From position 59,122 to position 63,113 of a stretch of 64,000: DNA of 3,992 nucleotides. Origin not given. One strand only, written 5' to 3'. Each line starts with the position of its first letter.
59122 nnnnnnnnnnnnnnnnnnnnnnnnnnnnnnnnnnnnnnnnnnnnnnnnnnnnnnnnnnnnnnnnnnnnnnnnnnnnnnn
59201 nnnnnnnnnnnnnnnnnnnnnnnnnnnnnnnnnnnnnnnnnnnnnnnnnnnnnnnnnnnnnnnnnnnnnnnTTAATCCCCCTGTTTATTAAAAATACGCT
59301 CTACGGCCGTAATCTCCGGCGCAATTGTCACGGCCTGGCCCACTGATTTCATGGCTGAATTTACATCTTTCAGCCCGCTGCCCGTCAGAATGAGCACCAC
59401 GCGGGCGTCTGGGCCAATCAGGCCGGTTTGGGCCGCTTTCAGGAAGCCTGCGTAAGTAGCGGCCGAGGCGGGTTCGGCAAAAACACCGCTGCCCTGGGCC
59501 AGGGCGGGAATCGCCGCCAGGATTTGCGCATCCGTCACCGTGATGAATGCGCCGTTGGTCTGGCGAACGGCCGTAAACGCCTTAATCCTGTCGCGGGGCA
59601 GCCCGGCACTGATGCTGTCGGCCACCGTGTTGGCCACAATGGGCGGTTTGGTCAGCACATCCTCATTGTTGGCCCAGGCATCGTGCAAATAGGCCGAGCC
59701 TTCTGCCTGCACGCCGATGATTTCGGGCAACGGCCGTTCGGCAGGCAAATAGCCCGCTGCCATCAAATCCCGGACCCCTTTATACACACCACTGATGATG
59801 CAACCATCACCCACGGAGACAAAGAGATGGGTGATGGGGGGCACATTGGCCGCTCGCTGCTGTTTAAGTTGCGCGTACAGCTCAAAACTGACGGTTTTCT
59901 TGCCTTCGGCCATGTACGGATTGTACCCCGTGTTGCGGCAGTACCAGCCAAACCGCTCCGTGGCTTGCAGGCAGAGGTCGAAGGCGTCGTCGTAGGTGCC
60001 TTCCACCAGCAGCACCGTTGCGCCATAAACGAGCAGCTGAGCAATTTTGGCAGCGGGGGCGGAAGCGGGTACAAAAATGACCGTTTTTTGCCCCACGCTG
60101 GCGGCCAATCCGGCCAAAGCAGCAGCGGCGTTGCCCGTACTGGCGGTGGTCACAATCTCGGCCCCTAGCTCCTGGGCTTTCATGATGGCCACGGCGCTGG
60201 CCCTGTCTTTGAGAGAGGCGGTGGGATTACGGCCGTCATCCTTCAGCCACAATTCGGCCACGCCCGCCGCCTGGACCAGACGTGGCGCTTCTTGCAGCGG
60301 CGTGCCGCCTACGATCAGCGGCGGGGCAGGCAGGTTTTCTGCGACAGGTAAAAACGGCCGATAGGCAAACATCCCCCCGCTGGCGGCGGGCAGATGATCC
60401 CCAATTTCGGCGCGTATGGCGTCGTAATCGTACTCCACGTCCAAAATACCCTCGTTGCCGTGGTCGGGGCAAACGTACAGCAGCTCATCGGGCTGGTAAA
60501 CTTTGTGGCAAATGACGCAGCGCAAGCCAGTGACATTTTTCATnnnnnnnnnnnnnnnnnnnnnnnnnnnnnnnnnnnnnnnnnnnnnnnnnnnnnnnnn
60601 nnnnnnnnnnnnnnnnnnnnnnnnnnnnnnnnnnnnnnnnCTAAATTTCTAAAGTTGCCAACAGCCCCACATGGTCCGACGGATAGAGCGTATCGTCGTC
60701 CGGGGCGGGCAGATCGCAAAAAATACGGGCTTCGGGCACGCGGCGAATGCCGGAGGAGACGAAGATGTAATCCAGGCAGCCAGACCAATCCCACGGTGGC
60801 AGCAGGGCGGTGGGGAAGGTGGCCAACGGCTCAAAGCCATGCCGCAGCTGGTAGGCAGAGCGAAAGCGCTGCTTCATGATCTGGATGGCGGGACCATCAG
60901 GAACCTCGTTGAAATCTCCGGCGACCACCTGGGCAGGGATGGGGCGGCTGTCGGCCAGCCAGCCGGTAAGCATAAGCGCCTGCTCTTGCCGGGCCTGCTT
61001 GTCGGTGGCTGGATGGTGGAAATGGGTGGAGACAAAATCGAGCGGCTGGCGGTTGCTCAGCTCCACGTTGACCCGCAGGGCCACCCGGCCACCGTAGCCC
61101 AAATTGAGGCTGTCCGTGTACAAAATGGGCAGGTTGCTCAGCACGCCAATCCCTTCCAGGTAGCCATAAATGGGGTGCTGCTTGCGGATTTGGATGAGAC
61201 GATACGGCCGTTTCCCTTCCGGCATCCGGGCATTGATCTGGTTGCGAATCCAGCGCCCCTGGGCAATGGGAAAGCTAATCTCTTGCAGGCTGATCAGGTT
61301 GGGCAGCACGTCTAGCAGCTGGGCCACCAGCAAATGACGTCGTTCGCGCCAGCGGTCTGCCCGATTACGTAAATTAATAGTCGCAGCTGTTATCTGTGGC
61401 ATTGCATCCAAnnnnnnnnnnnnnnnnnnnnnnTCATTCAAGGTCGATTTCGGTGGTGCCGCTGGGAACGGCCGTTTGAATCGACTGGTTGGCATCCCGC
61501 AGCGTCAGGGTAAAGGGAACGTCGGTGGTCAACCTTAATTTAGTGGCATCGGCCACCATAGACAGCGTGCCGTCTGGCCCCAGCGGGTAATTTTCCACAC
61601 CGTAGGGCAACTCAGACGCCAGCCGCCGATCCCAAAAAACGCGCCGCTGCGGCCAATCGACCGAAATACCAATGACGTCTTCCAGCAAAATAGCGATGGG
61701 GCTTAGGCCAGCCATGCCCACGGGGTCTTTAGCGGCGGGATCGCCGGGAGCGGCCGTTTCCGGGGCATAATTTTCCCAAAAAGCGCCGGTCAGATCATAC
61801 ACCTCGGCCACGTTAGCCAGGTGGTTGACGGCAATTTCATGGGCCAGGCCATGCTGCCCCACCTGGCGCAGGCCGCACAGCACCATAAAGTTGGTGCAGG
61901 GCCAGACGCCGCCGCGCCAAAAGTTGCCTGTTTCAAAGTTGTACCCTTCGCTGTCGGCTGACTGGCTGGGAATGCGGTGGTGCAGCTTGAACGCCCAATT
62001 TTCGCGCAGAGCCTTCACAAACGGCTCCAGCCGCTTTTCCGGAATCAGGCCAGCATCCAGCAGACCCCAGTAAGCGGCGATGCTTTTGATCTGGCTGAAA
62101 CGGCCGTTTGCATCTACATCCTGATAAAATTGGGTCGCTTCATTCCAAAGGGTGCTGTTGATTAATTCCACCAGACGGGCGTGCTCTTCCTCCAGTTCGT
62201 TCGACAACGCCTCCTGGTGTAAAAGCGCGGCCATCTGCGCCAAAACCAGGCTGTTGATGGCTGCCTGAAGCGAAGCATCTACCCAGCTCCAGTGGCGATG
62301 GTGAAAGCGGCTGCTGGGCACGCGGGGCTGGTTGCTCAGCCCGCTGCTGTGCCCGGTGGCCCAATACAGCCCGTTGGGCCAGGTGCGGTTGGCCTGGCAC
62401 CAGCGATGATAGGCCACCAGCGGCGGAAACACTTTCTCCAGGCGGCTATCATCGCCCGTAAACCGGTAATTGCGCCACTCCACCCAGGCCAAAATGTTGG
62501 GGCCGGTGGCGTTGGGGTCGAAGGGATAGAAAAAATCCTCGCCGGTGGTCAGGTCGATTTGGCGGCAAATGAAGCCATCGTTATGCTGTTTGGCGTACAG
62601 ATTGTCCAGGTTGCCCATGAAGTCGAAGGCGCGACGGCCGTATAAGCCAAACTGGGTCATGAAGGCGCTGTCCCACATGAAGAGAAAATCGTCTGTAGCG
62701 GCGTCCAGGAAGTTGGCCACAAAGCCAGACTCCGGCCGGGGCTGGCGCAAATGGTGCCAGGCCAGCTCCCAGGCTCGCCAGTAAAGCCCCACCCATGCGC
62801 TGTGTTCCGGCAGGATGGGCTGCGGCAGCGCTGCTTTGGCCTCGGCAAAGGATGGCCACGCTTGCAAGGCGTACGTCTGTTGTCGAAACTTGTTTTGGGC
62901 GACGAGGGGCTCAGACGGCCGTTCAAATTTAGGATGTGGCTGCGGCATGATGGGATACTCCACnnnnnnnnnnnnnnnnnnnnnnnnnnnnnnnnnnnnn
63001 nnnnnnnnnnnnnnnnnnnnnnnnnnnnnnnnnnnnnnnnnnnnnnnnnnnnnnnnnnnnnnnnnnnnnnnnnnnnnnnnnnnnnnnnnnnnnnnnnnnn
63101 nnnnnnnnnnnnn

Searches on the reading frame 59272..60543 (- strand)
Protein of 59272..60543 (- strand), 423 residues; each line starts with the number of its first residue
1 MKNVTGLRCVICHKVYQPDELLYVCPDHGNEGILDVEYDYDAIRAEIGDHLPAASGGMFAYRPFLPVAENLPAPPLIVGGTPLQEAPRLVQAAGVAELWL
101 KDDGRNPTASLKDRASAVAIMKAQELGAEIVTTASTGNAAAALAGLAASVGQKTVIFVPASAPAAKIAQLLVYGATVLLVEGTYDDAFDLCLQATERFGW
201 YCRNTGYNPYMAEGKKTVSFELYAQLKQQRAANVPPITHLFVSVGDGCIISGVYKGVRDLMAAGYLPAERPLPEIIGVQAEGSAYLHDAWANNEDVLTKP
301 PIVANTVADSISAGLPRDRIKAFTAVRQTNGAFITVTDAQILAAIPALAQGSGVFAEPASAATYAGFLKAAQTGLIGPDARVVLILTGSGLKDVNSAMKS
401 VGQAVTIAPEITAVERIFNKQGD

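Call 10: search_protein_families(library=pfam, proteins=[window:59272-60543:-], max_evalue=0.001)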
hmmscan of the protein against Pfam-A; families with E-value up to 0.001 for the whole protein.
window:59272-60543:- (423 aa): 1 family
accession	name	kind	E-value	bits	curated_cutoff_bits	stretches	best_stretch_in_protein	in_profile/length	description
PF00291.31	PALP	-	1.8e-74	251.2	35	1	77-388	4-295/295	Pyridoxal-phosphate dependent enzyme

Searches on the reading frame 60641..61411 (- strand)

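Call 10: search_protein_families(library=pfam, proteins=[window:60641-61411:-], max_evalue=0.001)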
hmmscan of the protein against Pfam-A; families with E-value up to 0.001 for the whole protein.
window:60641-61411:- (256 aa): 1 family
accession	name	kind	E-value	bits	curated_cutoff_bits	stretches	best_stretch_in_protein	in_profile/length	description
PF03372.29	Exo_endo_phos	-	5.3e-20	72.5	24.5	1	11-247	2-225/225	Endonuclease/Exonuclease/phosphatase family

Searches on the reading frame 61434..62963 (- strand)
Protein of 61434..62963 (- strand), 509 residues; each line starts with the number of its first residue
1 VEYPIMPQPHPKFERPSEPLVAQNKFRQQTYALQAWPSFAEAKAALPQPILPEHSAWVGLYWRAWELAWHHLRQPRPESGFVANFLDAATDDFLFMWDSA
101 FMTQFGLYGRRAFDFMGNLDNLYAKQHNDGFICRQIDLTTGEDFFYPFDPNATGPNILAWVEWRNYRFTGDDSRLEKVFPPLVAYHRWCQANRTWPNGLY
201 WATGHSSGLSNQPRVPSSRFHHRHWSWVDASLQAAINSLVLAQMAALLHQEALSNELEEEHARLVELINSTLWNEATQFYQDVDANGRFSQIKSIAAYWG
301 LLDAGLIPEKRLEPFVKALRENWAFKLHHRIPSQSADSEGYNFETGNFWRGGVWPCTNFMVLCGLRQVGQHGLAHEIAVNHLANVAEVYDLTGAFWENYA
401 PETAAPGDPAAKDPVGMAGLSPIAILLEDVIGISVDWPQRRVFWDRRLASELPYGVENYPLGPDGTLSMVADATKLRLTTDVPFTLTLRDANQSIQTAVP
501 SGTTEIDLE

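Call 10: search_protein_families(library=pfam, proteins=[window:61434-62963:-], max_evalue=0.001)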
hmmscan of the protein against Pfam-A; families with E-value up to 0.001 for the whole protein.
window:61434-62963:- (509 aa): 4 families
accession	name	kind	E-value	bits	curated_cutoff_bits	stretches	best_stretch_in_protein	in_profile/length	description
PF22422.2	MGH1-like_GH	-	1.1e-35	124.3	27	1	149-406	61-347/356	Mannosylglycerate hydrolase MGH1-like glycoside hydrolase domain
PF03200.22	Glyco_hydro_63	-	2.6e-12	46.7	22.4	1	310-403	364-470/492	Glycosyl hydrolase family 63 C-terminal domain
PF01204.24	Trehalase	-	6.2e-11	42.3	21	1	239-402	318-479/512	Trehalase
PF17389.8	Bac_rhamnosid6H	-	6.4e-05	22.8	24.5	1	119-317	69-252/339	Bacterial alpha-L-rhamnosidase 6 hairpin glycosidase domain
